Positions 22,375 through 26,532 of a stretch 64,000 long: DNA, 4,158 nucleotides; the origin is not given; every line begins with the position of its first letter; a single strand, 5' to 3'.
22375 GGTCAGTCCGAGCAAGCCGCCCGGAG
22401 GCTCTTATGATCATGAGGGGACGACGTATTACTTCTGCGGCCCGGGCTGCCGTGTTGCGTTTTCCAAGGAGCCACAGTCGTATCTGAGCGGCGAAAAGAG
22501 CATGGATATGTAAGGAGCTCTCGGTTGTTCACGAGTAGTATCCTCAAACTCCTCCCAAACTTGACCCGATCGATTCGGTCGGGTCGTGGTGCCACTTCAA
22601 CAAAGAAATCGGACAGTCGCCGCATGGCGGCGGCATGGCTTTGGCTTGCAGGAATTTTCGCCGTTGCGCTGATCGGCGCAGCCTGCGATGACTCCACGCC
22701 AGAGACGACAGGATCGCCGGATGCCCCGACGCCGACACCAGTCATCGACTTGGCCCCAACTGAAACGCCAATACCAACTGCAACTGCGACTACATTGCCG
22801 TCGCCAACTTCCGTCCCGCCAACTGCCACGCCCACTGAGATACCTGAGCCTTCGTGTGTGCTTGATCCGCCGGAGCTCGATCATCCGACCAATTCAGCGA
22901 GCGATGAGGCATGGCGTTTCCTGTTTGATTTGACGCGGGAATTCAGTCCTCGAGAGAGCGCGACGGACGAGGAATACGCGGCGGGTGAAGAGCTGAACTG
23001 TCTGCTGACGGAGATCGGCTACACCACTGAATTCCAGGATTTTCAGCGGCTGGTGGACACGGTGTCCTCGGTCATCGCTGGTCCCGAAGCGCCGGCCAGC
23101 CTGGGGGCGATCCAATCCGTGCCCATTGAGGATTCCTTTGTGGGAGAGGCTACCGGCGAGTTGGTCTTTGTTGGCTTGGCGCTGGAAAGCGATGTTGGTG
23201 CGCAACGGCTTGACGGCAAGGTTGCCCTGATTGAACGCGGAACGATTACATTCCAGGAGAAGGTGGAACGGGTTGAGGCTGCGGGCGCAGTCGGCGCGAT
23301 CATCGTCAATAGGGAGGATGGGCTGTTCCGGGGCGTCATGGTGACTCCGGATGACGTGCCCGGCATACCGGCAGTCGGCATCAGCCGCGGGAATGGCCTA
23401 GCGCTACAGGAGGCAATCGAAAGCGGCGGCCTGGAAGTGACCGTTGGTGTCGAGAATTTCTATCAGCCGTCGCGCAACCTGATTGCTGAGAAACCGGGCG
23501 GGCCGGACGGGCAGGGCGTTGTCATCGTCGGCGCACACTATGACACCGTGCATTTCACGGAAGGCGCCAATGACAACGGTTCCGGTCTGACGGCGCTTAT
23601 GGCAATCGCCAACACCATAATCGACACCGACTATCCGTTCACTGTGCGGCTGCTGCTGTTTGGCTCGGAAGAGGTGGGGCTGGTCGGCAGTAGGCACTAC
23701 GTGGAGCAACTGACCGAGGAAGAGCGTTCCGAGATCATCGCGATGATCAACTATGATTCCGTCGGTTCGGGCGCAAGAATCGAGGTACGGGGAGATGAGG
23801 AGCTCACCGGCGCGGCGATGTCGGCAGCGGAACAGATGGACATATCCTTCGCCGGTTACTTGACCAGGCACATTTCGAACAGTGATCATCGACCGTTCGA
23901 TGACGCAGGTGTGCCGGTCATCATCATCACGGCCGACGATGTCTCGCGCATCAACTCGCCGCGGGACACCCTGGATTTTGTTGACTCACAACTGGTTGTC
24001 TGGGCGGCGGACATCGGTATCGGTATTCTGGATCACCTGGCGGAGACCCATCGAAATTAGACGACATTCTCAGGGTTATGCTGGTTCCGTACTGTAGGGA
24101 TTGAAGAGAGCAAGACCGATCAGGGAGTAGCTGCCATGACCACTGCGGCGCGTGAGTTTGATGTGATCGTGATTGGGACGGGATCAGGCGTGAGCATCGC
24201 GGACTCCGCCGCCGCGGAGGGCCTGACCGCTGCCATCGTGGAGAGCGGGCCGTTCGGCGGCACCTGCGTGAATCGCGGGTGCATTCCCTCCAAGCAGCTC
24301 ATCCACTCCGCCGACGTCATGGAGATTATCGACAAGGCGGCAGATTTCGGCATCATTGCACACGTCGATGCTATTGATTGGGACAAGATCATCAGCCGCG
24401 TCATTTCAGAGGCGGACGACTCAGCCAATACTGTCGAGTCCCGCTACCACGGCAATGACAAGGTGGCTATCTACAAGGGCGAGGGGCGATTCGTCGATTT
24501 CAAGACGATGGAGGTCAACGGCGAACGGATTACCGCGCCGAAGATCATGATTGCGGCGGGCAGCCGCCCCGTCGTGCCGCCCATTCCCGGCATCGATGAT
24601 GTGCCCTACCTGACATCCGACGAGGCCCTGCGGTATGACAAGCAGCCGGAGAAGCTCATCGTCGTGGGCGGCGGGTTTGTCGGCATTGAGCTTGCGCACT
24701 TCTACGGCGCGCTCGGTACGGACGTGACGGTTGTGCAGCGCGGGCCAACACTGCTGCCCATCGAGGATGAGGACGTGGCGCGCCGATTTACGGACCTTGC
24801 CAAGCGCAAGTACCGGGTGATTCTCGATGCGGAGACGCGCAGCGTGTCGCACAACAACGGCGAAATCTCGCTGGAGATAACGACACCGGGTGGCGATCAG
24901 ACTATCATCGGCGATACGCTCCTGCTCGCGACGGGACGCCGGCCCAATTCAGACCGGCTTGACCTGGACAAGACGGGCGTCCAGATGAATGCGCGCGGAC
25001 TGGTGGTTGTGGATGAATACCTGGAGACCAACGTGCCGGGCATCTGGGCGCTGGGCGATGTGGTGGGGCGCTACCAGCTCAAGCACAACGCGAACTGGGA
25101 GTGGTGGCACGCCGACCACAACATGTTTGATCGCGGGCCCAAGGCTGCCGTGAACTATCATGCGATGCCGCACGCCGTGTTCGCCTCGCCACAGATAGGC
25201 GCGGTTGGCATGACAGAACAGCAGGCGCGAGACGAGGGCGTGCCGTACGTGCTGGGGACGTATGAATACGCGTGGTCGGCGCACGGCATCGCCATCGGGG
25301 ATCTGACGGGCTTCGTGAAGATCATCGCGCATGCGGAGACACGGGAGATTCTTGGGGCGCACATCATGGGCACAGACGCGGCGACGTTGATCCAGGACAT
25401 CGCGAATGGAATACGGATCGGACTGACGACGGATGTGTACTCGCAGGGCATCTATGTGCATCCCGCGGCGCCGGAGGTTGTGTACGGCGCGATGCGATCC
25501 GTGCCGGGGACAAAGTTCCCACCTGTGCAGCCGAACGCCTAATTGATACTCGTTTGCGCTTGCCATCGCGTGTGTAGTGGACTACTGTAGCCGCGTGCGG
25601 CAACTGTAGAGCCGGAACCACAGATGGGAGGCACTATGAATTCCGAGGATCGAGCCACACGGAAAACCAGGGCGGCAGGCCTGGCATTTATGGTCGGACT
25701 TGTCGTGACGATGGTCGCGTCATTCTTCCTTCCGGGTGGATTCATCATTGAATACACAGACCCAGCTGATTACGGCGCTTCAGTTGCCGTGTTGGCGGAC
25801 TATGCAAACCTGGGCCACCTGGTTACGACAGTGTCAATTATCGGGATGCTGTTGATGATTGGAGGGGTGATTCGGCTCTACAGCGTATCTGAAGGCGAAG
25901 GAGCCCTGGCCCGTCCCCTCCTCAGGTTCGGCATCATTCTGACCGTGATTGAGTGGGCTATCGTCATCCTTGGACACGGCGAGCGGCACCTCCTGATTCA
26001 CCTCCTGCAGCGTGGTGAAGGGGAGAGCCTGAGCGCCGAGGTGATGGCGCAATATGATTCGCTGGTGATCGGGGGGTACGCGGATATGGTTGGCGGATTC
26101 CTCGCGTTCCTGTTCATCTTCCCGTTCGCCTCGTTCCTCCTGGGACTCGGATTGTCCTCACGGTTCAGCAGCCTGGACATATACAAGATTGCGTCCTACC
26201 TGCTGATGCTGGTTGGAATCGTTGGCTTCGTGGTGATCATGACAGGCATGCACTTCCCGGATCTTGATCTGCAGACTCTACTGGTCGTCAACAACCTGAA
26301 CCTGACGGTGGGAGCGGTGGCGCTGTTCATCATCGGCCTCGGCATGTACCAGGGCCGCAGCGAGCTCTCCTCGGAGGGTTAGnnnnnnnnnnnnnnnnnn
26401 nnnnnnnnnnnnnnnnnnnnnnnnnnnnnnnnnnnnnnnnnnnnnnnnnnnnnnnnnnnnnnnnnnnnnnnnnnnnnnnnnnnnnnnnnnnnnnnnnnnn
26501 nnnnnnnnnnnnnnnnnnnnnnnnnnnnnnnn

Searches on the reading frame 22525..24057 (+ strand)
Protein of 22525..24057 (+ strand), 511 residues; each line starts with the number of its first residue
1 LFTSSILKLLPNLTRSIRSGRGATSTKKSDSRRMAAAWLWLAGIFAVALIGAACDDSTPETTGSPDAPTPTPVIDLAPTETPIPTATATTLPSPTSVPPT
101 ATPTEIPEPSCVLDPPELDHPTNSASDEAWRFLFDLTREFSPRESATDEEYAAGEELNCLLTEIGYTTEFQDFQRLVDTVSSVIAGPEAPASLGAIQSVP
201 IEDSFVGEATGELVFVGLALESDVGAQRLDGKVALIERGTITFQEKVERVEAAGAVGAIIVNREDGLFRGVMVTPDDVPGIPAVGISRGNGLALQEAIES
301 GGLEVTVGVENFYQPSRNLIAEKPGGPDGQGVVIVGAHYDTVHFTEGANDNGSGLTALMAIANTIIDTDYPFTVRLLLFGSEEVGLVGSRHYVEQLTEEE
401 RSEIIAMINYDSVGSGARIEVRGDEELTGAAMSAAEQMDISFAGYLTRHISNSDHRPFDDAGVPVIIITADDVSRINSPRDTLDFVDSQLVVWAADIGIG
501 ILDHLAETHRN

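Call 73: search_protein_families(library=pfam, proteins=[window:22525-24057:+], max_evalue=0.001)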
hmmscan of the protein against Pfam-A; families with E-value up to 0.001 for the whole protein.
window:22525-24057:+ (511 aa): 3 families
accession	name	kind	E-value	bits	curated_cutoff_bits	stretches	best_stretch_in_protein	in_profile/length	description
PF04389.22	Peptidase_M28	-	3.2e-31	109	21.3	1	318-490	1-181/193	Peptidase family M28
PF02225.27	PA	-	1.3e-16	60.9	23.9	1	210-294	2-95/95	PA domain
PF01546.33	Peptidase_M20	-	0.00011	22.6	24.6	1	336-410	3-98/206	Peptidase family M20/M25/M40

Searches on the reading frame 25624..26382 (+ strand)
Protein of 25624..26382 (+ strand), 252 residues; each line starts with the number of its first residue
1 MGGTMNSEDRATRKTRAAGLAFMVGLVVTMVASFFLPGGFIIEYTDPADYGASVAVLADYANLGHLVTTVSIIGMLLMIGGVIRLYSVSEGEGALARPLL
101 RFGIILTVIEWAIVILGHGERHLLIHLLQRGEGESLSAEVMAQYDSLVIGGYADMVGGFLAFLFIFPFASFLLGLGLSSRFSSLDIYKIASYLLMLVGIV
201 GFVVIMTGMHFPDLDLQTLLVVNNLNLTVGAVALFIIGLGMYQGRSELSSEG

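Call 4: search_protein_families(library=pfam, proteins=[window:25624-26382:+], max_evalue=1)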
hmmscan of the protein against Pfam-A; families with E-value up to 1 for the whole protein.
window:25624-26382:+ (252 aa): 0 families

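Call 5: search_protein_families(library=padloc, proteins=[window:25624-26382:+], max_evalue=1)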
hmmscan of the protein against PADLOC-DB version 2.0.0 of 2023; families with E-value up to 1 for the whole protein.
window:25624-26382:+ (252 aa): 0 families

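Call 9: search_protein_families(library=ncbifam, proteins=[window:25624-26382:+], max_evalue=1)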
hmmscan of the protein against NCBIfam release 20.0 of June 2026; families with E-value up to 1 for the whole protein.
window:25624-26382:+ (252 aa): 1 family
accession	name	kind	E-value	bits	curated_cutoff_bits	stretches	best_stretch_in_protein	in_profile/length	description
NF009253.0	PRK12612.1-1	equivalog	0.057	14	94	1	195-247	5-55/88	putative monovalent cation/H+ antiporter subunit F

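Call 10: search_protein_families(library=phrogs, proteins=[window:25624-26382:+], max_evalue=1)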
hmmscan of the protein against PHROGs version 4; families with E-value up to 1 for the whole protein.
window:25624-26382:+ (252 aa): 1 family
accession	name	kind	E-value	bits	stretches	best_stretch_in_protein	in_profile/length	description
phrog_8278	-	unknown function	0.67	11.3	0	17-41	12-35/61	-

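Call 80: find_homologous_proteins(query=window:25624-26382:+, max_evalue=1e-10)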
Query window:25624-26382:+ (252 aa): 39 proteins with E <= 1e-10 among 3823 candidates.
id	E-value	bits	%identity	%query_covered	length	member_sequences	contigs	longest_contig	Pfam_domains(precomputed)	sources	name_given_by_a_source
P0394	3.9e-145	500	96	98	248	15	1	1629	-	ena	-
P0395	3.1e-129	448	85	98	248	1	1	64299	-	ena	-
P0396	3.3e-112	392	72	98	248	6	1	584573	-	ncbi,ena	-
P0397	1.2e-110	387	76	97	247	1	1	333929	-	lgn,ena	-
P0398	1.1e-109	384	75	98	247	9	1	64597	-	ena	-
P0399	1.4e-108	380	74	98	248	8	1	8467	-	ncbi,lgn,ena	-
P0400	1.5e-107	377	74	98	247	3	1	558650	-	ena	-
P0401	1.3e-106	374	73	98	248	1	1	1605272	-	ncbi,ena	-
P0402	1.4e-106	374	74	98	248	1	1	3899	-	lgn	-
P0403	1.1e-105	371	72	98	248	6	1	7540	-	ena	-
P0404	2.7e-104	366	72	98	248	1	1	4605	-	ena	-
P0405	1.7e-99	351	67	98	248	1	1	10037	-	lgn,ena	-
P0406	1.8e-91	324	64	98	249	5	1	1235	-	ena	-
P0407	2.7e-88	314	61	98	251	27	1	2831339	-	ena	-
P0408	3.9e-88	313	62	98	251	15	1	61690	-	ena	-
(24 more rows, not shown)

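Call 81: find_encoding_contigs(protein=P0395, flank=7000, max_places=2)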
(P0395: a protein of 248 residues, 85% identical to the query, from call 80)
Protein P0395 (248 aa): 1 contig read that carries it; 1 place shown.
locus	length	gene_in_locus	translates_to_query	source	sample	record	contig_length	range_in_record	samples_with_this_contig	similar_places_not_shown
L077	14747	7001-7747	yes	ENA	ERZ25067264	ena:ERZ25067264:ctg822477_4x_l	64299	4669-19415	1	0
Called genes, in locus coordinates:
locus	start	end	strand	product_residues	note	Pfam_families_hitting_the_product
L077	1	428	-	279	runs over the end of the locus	-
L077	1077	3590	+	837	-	PF00403:HMA, PF00122:E1-E2_ATPase, PF00702:Hydrolase, PF08282:Hydrolase_3 (faint)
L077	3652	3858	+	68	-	PF04945:YHS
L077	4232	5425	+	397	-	PF02225:PA, PF04389:Peptidase_M28, PF01546:Peptidase_M20 (faint)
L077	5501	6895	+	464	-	PF07992:Pyr_redox_2, PF13738:Pyr_redox_3, PF00070:Pyr_redox, PF02852:Pyr_redox_dim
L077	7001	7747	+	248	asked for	-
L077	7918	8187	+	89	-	-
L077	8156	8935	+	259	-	-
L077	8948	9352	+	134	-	-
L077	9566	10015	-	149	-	PF03061:4HBT (weak)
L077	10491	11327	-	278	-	PF02811:PHP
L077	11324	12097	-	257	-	PF00149:Metallophos, PF13277:YmdB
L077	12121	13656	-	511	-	PF12072:RNase_Y_N, PF00013:KH_1, PF22891:KH_PNO1_2nd (faint), PF01966:HD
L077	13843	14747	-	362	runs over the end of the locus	PF00154:RecA_N, PF08423:Rad51, PF06745:ATPase (weak), PF21096:RecA_C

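Call 82: find_encoding_contigs(protein=P0397, flank=7000, max_places=2)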
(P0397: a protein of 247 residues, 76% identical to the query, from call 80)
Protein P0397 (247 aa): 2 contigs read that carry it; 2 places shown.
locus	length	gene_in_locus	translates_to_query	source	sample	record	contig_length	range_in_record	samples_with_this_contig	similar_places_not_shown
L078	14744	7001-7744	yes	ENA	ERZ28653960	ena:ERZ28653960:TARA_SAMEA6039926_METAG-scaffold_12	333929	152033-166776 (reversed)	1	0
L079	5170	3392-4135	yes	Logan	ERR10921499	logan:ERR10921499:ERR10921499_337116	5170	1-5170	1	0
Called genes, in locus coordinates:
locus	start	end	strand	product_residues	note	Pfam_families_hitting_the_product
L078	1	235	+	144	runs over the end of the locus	-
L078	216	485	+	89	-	-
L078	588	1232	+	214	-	PF04167:DUF402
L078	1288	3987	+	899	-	PF00403:HMA, PF00122:E1-E2_ATPase, PF00702:Hydrolase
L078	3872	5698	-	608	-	PF14559:TPR_19 (faint), PF07719:TPR_2 (faint)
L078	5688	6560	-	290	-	PF04055:Radical_SAM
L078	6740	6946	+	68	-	PF04945:YHS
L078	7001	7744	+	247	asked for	-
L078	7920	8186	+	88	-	-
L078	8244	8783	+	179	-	-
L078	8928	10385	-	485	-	PF00909:Ammonium_transp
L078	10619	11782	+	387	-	PF01266:DAO (weak), PF03486:HI0933_like (faint), PF07992:Pyr_redox_2, PF13434:Lys_Orn_oxgnase (faint), PF13738:Pyr_redox_3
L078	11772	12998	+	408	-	PF07670:Gate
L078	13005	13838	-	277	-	PF02811:PHP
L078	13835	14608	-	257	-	PF00149:Metallophos, PF13277:YmdB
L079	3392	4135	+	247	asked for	-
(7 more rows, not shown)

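Call 83: find_encoding_contigs(protein=P0396, flank=7000, max_places=2)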
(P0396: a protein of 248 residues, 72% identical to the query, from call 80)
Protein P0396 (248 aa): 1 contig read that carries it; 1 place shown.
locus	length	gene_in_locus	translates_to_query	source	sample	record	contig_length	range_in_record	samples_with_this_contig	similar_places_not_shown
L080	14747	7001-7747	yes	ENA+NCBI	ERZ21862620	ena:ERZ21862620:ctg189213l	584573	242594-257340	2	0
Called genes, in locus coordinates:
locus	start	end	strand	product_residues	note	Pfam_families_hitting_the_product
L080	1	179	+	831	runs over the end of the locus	PF00403:HMA, PF00122:E1-E2_ATPase, PF00702:Hydrolase, PF08282:Hydrolase_3 (weak)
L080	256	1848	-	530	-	-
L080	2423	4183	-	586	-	PF07719:TPR_2 (faint), PF13424:TPR_12 (faint), PF13428:TPR_14 (faint), PF14559:TPR_19 (faint), PF00515:TPR_1 (faint), PF13181:TPR_8 (faint), PF13414:TPR_11 (weak), PF23914:TPR_CcmH_CycH (faint)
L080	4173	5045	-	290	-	PF04055:Radical_SAM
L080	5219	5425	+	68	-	PF04945:YHS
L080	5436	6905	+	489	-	PF02225:PA, PF04389:Peptidase_M28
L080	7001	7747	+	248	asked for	-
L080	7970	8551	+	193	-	PF00080:Sod_Cu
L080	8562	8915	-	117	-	PF13650:Asp_protease_2 (faint)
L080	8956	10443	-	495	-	PF00909:Ammonium_transp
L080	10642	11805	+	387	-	PF00070:Pyr_redox (faint), PF01266:DAO (faint), PF03486:HI0933_like (faint), PF07992:Pyr_redox_2, PF13738:Pyr_redox_3, PF13434:Lys_Orn_oxgnase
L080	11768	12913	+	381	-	PF07670:Gate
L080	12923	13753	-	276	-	PF02811:PHP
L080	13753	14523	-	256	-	PF00149:Metallophos, PF13277:YmdB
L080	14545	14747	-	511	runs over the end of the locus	PF12072:RNase_Y_N, PF00013:KH_1 (weak), PF01966:HD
